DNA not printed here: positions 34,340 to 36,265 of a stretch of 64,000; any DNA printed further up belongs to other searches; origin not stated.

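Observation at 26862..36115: Co-directional cluster MIO aminomutase/lyase - beta-transaminase-like - Lrp - BKACE - acyl-CoA ligase - TRAP: candidate undescribed beta-amino-acid route of amino acid catabolism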

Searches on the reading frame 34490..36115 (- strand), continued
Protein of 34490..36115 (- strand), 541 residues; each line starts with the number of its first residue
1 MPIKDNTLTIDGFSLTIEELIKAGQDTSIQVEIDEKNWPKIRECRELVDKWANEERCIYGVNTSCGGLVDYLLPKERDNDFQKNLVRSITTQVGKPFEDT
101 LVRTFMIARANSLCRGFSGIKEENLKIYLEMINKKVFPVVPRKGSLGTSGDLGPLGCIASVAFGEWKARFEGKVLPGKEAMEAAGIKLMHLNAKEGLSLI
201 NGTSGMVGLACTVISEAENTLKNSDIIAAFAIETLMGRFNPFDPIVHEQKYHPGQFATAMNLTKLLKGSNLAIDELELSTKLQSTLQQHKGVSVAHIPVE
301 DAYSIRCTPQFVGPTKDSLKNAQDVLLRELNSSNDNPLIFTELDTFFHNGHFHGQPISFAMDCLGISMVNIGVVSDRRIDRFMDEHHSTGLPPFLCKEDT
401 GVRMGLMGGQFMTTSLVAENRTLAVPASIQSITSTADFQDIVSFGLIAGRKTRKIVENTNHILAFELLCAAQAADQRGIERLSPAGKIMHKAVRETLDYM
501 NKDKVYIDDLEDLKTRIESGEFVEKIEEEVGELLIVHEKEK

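Call 18: search_solved_structures(query=window:34490-36115:-, max_evalue=1e-20, show_alignments=3)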
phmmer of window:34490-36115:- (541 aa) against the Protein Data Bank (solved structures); distinct sequences matched with E-value up to 1e-20: 39.
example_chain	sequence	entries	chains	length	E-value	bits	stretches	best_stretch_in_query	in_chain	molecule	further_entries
3unv_A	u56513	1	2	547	4.2e-142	477.5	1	11-514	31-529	AdmH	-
3kdy_A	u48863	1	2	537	2.3e-108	366.2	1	8-530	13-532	Histidine ammonia-lyase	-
2rjr_A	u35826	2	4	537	4.3e-108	365.3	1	8-530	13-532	Tyrosine aminomutase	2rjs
2ohy_A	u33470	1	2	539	4.4e-108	365.3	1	8-530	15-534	Tyrosine aminomutase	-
2qve_A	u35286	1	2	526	5.3e-108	365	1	8-530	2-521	Tyrosine Aminomutase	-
3kdz_A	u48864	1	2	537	1.6e-107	363.5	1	8-530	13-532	Histidine ammonia-lyase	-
1gkm_B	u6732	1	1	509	1.5e-83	284.4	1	8-517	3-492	Histidine ammonia-lyase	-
1gkj_A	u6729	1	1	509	5.2e-83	282.5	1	8-517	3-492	HISTIDINE AMMONIA-LYASE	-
7tqr_A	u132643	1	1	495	1.3e-82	281.2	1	8-524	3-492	Probable histidine ammonia-lyase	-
1eb4_A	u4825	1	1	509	1.9e-82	280.7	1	8-517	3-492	HISTIDINE AMMONIA-LYASE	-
1gk3_A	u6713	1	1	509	1.9e-82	280.7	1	8-517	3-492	HISTIDINE AMMONIA-LYASE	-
1gk2_A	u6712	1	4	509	2.6e-82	280.3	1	8-517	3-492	HISTIDINE AMMONIA-LYASE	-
1b8f_A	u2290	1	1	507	3.5e-80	273.2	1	8-516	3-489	Histidine ammonia-lyase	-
6v6h_A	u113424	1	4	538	1.4e-71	244.8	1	9-525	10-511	Histidine ammonia-lyase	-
2o6y_A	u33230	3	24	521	3.8e-63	217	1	52-515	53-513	Putative histidine ammonia-lyase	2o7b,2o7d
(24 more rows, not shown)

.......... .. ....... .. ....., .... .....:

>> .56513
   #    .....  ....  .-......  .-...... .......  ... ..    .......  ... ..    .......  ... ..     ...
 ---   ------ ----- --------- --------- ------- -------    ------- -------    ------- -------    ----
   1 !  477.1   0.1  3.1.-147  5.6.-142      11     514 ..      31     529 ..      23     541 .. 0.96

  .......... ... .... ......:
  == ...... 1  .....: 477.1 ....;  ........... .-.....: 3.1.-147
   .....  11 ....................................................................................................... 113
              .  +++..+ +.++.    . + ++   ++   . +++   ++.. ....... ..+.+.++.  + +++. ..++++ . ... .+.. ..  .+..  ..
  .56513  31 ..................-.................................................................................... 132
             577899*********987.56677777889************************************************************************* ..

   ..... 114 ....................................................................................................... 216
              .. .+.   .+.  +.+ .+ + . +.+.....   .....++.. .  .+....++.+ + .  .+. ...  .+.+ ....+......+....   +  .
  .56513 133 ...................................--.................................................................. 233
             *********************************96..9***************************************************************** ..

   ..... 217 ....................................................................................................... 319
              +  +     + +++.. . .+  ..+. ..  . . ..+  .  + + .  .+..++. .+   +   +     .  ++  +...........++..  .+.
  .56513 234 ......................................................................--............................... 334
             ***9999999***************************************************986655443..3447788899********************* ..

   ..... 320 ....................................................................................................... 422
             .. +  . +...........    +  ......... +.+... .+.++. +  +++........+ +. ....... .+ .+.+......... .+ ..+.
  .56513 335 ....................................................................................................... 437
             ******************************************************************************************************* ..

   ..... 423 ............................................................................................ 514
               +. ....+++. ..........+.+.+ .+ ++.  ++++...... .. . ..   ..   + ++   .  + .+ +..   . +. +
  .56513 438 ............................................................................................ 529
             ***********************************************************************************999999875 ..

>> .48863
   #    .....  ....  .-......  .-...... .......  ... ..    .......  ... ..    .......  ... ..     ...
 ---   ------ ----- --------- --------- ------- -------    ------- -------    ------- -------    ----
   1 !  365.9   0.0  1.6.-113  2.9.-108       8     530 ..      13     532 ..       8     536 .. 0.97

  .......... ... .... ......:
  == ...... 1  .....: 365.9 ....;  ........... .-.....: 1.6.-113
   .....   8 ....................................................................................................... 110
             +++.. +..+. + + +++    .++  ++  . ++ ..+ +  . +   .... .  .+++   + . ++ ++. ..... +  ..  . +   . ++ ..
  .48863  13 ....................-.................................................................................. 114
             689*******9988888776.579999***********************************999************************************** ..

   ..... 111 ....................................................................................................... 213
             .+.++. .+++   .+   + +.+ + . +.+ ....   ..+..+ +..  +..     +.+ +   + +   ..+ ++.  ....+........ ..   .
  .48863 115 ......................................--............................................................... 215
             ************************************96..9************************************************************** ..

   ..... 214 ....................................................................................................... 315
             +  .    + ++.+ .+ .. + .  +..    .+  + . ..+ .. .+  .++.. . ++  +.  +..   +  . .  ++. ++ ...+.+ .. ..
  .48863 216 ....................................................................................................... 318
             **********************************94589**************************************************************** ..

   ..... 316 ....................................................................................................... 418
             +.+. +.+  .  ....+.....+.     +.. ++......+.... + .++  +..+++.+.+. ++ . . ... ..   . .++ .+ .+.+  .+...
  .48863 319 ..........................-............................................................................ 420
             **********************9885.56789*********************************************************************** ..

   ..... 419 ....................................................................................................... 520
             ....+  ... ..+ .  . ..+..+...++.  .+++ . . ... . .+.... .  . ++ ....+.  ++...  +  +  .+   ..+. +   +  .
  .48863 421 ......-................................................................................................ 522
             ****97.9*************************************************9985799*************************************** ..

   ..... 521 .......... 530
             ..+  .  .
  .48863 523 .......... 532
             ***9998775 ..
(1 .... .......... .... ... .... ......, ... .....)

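Call 28: find_related_loci(query=A1, collection=genome_contigs, flank=10000)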
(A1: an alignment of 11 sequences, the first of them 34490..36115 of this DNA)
Query A1 (541 aa) in genome_contigs; peptide patterns used: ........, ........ (x = any residue, [..] = any of these).
505 stretches matched a pattern; 470 encode a relative of the query (tblastn E <= 1e-3); the best 80 are kept; 80 distinct loci.
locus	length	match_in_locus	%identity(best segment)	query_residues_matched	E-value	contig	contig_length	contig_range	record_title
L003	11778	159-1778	93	1-540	0e+0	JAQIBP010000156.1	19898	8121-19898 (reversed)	MAG: Deltaproteobacteria bacterium isolate GH13 k119_309274, whole genome shotgun sequence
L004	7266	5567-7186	94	1-540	0e+0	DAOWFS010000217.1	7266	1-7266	MAG TPA_asm: Desulfobacterales bacterium isolate CSMAG_1971 CSMAG_1971_k141_2796115_length_7266_cov_14.8992, whole genom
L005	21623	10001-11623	92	1-541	0e+0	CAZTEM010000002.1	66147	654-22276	MAG TPA_asm: uncultured Desulfobacterales bacterium isolate binchicken_co67_180 genome assembly, contig: NODE_313_length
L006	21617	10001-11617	93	1-539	0e+0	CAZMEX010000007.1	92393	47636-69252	MAG TPA_asm: uncultured Desulfobacterales bacterium isolate binchicken_co67_280 genome assembly, contig: NODE_130_length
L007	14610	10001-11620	92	1-540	0e+0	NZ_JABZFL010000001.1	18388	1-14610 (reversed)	MAG: Desulfobacula sp. isolate Grevelingen_8MPaII_metabat2.13 scaffold_2617, whole genome shotgun sequence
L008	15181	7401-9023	92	1-541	0e+0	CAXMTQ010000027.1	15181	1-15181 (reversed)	MAG: uncultured Desulfobacula sp. isolate 07C-BC-St07_bin.27.permissive genome assembly, contig: NODE_27_length_15181_co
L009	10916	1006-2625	92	1-540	0e+0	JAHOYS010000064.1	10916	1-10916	MAG: Desulfobacterales bacterium isolate CORE_19_RING_Bin_00001 c_000000000666, whole genome shotgun sequence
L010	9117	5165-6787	91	1-541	0e+0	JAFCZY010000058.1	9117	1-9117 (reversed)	MAG: Deltaproteobacteria bacterium isolate AB_1215_Bin_136 AB_1215_Bin_136_scaffold_8874, whole genome shotgun sequence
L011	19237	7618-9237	92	1-540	0e+0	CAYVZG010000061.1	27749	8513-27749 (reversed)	MAG TPA_asm: uncultured Desulfobacula sp. isolate binchicken_co141_614 genome assembly, contig: NODE_7644_length_27749_c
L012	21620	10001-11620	91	1-540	0e+0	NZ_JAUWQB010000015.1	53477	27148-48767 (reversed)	MAG: Desulfobacula sp. isolate CSMAG_2491 CSMAG_2491_k141_216674_length_53477_cov_18.9389, whole genome shotgun sequence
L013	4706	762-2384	91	1-541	0e+0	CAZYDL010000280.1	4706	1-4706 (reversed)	MAG TPA_asm: uncultured Desulfobacula sp. isolate SRP141559_co1_222 genome assembly, contig: NODE_11731_length_4706_cov_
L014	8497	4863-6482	91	1-540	0e+0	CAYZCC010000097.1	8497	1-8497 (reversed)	MAG TPA_asm: uncultured Desulfobacula sp. isolate binchicken_co397_16 genome assembly, contig: NODE_962_length_8497_cov_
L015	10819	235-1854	89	1-540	0e+0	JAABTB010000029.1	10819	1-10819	MAG: Desulfobacula sp. isolate S20.Bin121 Scaffold_25_2, whole genome shotgun sequence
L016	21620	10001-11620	89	1-540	0e+0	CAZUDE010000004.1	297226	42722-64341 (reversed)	MAG TPA_asm: uncultured Desulfobacula sp. isolate binchicken_co191_106 genome assembly, contig: NODE_23_length_297226_co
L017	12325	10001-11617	89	1-539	0e+0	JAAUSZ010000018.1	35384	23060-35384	MAG: Desulfobacula sp. isolate SM1_1_2 NODE_221_length_35384_cov_3.955441, whole genome shotgun sequence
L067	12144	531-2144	77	1-538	0e+0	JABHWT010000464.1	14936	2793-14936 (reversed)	MAG: Halieaceae bacterium isolate SI047_bin19 k141_1033339, whole genome shotgun sequence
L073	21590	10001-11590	63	5-534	0e+0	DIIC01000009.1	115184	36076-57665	MAG TPA_asm: Proteobacteria bacterium UBA5680 UBA5680_contig_3751, whole genome shotgun sequence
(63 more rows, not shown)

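Call 32: search_protein_families(library=pfam, proteins=[L073:5365-6108:+, L073:6122-7237:+, L073:7368-9206:+, L073:11595-12935:+, L073:13506-14276:-, L073:14324-15187:-, L073:15292-17211:+, L073:17223-19373:+, L073:19456-20988:+], max_evalue=0.00001)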
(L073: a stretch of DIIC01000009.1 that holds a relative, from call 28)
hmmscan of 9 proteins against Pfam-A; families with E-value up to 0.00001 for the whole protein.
L073:5365-6108:+ (247 aa): 1 family
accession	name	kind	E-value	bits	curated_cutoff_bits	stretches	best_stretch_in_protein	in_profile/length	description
PF00215.30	OMPdecase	-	3.1e-44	151.9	27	1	23-234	2-218/221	Orotidine 5'-phosphate decarboxylase / HUMPS family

L073:6122-7237:+ (371 aa): 1 family
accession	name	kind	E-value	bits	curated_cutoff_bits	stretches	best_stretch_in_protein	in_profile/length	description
PF01208.23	URO-D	-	4.7e-141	470.2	23.9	1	5-348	2-346/346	Uroporphyrinogen decarboxylase (URO-D)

L073:7368-9206:+ (612 aa): 2 families
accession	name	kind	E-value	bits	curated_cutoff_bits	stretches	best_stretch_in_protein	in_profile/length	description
PF00501.34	AMP-binding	-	7.5e-50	170.3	29.9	1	46-425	2-384/384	AMP-binding enzyme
PF23562.2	AMP-binding_C_3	-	1.4e-08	35.6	20.8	1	486-601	20-122/124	AMP-binding enzyme C-terminal domain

L073:11595-12935:+ (446 aa): 1 family
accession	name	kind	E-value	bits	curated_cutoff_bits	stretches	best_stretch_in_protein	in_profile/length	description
PF00202.27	Aminotran_3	-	1.1e-54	186.2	30.5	1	58-420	8-394/403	Aminotransferase class-III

L073:13506-14276:- (256 aa): 4 families
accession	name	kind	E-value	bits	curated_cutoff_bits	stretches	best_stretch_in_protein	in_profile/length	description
PF13561.12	adh_short_C2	-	9.5e-71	238.5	27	1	16-243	3-234/236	Enoyl-(Acyl carrier protein) reductase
PF00106.31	adh_short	-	8.9e-54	182.4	26.6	1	8-197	1-194/195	short chain dehydrogenase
PF23441.1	SDR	-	3.4e-14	53.3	27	1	3-245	3-256/258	SDR-like rossmann domain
PF08659.16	KR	-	3e-13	50.5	22.6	1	11-152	4-149/180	KR domain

L073:14324-15187:- (287 aa): 2 families
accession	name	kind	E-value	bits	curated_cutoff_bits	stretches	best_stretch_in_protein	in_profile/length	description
PF00378.25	ECH_1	-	2.2e-88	296.2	27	1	41-286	4-250/251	Enoyl-CoA hydratase/isomerase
PF16113.10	ECH_2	-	2e-41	143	27.2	1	43-215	1-177/335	Enoyl-CoA hydratase/isomerase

L073:15292-17211:+ (639 aa): 3 families
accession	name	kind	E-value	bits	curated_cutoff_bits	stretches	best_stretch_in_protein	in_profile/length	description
PF00501.34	AMP-binding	-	8.8e-76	255.6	29.9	1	73-453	7-376/384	AMP-binding enzyme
PF13193.12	AMP-binding_C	-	2.6e-23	83.1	24.5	1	518-596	2-76/76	AMP-binding enzyme C-terminal domain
PF16177.11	ACAS_N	-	3.9e-21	75.1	27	1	15-65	5-55/55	Acetyl-coenzyme A synthetase N-terminus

L073:17223-19373:+ (716 aa): 2 families
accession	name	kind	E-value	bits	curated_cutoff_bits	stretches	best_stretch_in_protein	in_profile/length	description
PF01642.28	MM_CoA_mutase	-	1.4e-239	796.3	22.1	1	33-545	2-511/512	Methylmalonyl-CoA mutase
PF02310.24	B12-binding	-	4.4e-21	75.4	32.1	1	588-700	2-116/121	B12 binding domain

L073:19456-20988:+ (510 aa): 2 families
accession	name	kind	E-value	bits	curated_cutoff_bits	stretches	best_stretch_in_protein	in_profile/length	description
PF01039.27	Carboxyl_trans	-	1e-201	671.3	22.3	1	27-508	2-493/493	Carboxyl transferase domain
PF03255.19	ACCA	-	5.8e-14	52.4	23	1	340-447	135-238/310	Acetyl co-enzyme A carboxylase carboxyltransferase-like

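Call 33: search_protein_families(library=pfam, proteins=[L067:4050-5393:+, L067:5522-6511:+, L067:7045-8232:+, L067:8234-8698:+, L067:8542-9141:+, L067:9078-9614:+, L067:9618-10106:+, L067:10099-11319:+], max_evalue=0.00001)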
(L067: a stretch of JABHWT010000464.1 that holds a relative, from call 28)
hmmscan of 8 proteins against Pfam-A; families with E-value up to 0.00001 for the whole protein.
L067:4050-5393:+ (447 aa): 1 family
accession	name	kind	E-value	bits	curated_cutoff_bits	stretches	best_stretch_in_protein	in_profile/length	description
PF14535.12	AMP-binding_C_2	-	4.5e-07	30.5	25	1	347-438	1-89/96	AMP-binding enzyme C-terminal domain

L067:5522-6511:+ (329 aa): 0 families

L067:7045-8232:+ (395 aa): 2 families
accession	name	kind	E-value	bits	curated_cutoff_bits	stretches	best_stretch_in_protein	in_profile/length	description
PF02239.22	Cytochrom_D1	-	2.4e-100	336.1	25.5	1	31-389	4-367/368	Cytochrome D1 heme domain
PF25174.1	Beta-prop_THOC3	-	5.9e-08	32.5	305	0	287-379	82-170/272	THOC3 beta-propeller domain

L067:8234-8698:+ (154 aa): 3 families
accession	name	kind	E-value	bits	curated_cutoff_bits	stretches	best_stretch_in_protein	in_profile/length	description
PF17805.7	AsnC_trans_reg2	-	4.2e-18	65.7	27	1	66-139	7-85/86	AsnC-like ligand binding domain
PF22451.2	NirdL-like_HTH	-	1.9e-15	56.6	27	1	6-51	1-46/47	Siroheme decarboxylase NirDL-like HTH domain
PF13404.12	HTH_AsnC-type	-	1.9e-07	31.2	27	1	2-45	1-41/42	AsnC-type helix-turn-helix domain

L067:8542-9141:+ (199 aa): 2 families
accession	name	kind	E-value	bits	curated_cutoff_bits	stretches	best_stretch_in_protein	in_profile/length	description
PF17805.7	AsnC_trans_reg2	-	3.1e-28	98.2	27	1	105-192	1-86/86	AsnC-like ligand binding domain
PF22451.2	NirdL-like_HTH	-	4.3e-15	55.5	27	1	51-94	3-46/47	Siroheme decarboxylase NirDL-like HTH domain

L067:9078-9614:+ (178 aa): 2 families
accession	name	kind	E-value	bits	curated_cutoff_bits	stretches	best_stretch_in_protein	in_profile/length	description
PF17805.7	AsnC_trans_reg2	-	2.1e-15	57.1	27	1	98-170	8-85/86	AsnC-like ligand binding domain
PF22451.2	NirdL-like_HTH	-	2e-12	46.9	27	1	36-81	1-46/47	Siroheme decarboxylase NirDL-like HTH domain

L067:9618-10106:+ (162 aa): 2 families
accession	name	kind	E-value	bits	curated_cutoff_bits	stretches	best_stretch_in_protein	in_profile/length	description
PF17805.7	AsnC_trans_reg2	-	1.1e-25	90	27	1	60-148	1-86/86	AsnC-like ligand binding domain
PF22451.2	NirdL-like_HTH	-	3.7e-15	55.7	27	1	4-50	1-47/47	Siroheme decarboxylase NirDL-like HTH domain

L067:10099-11319:+ (406 aa): 2 families
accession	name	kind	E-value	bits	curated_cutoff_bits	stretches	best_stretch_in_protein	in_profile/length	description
PF04055.27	Radical_SAM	-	1.9e-29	103.4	29.5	1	31-187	2-166/166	Radical SAM superfamily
PF13353.11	Fer4_12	-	2.8e-07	31.4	22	1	33-118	12-100/137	4Fe-4S single cluster domain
